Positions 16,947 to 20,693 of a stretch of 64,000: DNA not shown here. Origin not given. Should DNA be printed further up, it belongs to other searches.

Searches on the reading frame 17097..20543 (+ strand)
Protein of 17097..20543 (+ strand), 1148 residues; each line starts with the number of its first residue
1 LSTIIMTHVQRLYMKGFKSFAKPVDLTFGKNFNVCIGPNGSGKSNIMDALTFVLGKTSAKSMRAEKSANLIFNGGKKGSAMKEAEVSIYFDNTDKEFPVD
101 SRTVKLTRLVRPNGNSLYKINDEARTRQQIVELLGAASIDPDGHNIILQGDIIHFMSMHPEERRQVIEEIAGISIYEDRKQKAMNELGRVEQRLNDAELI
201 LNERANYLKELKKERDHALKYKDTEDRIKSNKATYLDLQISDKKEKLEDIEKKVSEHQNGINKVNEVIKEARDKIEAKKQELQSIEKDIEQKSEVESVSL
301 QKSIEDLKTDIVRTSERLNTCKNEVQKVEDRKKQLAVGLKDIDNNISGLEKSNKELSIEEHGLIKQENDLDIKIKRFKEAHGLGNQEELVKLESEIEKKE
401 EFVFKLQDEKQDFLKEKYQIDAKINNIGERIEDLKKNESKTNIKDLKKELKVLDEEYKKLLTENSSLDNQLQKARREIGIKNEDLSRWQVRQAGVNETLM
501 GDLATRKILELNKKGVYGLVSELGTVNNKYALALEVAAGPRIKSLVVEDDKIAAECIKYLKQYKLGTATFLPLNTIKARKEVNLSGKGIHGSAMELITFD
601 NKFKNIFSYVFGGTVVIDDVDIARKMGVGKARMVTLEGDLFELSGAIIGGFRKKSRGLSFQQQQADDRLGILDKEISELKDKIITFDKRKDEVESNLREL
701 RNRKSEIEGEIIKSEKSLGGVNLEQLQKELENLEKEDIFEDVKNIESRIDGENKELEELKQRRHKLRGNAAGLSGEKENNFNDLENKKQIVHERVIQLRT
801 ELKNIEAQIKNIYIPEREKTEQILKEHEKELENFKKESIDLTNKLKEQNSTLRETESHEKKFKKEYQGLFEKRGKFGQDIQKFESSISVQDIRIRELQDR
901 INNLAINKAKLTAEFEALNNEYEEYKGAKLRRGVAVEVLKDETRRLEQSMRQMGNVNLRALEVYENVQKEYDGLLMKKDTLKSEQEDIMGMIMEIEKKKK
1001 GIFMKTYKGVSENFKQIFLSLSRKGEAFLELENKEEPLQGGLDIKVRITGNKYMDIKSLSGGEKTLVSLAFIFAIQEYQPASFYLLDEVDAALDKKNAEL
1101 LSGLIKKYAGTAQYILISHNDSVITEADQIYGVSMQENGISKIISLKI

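Call 40: search_protein_families(library=pfam, proteins=[window:17097-20543:+], max_evalue=0.001)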
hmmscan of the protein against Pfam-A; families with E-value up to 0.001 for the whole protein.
window:17097-20543:+ (1148 aa): 6 families
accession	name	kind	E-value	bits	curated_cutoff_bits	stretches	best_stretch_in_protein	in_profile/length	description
PF02463.25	SMC_N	-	5.3e-58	196.5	40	1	9-1142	2-220/220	RecF/RecN/SMC N terminal domain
PF06470.18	SMC_hinge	-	4.5e-29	101.6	22.5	1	514-626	2-115/116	SMC proteins Flexible Hinge Domain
PF13476.12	AAA_23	-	1.3e-19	72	27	1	11-254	1-200/201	AAA domain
PF13304.12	AAA_21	-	6.5e-10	40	27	2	32-81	1-51/304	AAA domain, putative AbiEii toxin, Type IV TA system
PF13175.12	AAA_15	-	1.3e-06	28.8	32.1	1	10-515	4-302/374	AAA ATPase domain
PF13555.12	AAA_29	-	4.9e-05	23.4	27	1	19-57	11-49/61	P-loop containing region of AAA domain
